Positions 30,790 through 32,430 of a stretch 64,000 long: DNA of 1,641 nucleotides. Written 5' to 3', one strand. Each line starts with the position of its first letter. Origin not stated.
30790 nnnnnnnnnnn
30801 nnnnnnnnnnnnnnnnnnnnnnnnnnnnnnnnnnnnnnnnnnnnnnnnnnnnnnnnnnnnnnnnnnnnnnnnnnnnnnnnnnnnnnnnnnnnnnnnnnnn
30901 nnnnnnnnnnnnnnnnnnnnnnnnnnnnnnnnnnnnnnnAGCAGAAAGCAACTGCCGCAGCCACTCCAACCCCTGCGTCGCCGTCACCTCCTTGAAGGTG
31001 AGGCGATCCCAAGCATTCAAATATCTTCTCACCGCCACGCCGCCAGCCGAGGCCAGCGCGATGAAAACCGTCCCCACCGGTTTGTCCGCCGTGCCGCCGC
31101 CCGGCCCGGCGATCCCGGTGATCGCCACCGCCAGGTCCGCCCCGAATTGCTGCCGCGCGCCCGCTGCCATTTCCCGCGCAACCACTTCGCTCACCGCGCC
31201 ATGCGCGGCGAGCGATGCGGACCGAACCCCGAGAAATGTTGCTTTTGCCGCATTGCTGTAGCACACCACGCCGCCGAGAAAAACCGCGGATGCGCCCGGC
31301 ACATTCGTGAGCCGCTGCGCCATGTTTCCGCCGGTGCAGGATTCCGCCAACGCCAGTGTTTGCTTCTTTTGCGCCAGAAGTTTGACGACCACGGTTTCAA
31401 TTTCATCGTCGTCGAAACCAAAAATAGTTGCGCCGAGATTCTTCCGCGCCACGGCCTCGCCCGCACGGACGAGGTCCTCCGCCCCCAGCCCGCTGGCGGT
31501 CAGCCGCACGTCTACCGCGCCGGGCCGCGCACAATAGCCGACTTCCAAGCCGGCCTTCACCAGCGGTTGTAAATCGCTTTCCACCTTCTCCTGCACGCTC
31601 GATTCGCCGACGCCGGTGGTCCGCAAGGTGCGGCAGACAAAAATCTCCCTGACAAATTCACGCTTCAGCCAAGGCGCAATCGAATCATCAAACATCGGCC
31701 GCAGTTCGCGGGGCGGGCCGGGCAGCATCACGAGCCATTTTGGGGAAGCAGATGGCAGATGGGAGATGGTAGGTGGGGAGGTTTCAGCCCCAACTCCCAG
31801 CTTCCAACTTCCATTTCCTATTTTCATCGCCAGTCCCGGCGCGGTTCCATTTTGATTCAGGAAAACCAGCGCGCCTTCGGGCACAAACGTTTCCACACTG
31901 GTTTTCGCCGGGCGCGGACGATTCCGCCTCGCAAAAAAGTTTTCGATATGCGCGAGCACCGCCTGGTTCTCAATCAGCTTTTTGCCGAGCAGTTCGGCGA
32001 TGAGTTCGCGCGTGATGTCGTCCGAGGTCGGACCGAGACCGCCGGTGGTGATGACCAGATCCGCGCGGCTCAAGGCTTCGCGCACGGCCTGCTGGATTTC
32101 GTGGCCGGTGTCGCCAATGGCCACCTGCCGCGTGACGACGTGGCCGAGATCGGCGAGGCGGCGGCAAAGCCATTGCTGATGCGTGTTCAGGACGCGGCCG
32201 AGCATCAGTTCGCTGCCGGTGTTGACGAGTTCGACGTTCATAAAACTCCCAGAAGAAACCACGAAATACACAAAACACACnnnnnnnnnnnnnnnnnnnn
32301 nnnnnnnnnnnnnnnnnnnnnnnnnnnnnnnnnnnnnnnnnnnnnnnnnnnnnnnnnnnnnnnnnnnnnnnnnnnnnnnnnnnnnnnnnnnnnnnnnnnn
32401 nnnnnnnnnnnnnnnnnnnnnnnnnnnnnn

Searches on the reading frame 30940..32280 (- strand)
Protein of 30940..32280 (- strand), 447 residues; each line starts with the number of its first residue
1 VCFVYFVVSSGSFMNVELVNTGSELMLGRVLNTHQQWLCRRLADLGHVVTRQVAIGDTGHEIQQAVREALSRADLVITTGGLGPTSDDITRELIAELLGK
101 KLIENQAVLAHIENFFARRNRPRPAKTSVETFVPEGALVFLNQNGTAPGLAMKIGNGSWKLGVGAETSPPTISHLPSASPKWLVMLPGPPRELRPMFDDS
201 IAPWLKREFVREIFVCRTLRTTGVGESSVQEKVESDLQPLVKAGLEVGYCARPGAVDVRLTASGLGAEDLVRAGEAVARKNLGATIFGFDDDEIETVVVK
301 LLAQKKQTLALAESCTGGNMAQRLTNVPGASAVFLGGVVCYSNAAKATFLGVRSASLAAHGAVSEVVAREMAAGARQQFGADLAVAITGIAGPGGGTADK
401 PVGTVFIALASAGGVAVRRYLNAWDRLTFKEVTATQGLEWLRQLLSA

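Call 64: search_protein_families(library=pfam, proteins=[window:30940-32280:-], max_evalue=0.001)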
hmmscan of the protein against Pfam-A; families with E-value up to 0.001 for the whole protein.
window:30940-32280:- (447 aa): 3 families
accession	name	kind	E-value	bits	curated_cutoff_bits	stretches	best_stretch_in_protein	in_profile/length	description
PF02464.23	CinA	-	5.7e-56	188.9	23.5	1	292-445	2-155/155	Competence-damaged protein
PF00994.29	MoCF_biosynth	-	3.5e-31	108.3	26.6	1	19-206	3-143/144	Probable molybdopterin binding domain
PF18146.6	CinA_KH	-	6.5e-08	33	27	1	217-288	2-73/73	Damage-inducible protein CinA KH domain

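Call 68: search_solved_structures(query=window:30940-32280:-, show_alignments=1, max_evalue=1e-10)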
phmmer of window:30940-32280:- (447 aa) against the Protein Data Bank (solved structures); distinct sequences matched with E-value up to 1e-10: 11.
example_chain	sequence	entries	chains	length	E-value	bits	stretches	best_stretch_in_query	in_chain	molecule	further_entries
4uux_A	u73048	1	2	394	3e-55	190.9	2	181-430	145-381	CINA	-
6mr3_A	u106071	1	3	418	5.3e-55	190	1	15-444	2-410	Putative competence-damage inducible protein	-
4ct8_A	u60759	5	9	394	1.2e-54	188.8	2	181-430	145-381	CINA-LIKE PROTEIN | CINA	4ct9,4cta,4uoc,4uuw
4cta_A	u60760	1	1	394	4.1e-54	187.1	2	181-430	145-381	CINA-LIKE PROTEIN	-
2a9s_A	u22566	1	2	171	2.2e-25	92.4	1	290-424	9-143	competence/damage-inducible protein CinA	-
5kvk_A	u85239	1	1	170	1.5e-22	83.2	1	292-420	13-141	Protein KP700603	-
5v01_A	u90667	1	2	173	5.5e-22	81.3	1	293-427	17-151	Competence damage-inducible protein A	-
5kol_A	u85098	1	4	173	8.7e-19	70.7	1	300-412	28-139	Uncharacterized protein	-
3kbq_A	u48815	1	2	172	3.8e-16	62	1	14-156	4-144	Protein Ta0487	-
6l19_A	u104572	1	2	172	8.4e-16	60.9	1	306-425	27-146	PncC family amidohydrolase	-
5vu3_A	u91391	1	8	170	1.8e-15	59.8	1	307-425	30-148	Competence damage-inducible protein A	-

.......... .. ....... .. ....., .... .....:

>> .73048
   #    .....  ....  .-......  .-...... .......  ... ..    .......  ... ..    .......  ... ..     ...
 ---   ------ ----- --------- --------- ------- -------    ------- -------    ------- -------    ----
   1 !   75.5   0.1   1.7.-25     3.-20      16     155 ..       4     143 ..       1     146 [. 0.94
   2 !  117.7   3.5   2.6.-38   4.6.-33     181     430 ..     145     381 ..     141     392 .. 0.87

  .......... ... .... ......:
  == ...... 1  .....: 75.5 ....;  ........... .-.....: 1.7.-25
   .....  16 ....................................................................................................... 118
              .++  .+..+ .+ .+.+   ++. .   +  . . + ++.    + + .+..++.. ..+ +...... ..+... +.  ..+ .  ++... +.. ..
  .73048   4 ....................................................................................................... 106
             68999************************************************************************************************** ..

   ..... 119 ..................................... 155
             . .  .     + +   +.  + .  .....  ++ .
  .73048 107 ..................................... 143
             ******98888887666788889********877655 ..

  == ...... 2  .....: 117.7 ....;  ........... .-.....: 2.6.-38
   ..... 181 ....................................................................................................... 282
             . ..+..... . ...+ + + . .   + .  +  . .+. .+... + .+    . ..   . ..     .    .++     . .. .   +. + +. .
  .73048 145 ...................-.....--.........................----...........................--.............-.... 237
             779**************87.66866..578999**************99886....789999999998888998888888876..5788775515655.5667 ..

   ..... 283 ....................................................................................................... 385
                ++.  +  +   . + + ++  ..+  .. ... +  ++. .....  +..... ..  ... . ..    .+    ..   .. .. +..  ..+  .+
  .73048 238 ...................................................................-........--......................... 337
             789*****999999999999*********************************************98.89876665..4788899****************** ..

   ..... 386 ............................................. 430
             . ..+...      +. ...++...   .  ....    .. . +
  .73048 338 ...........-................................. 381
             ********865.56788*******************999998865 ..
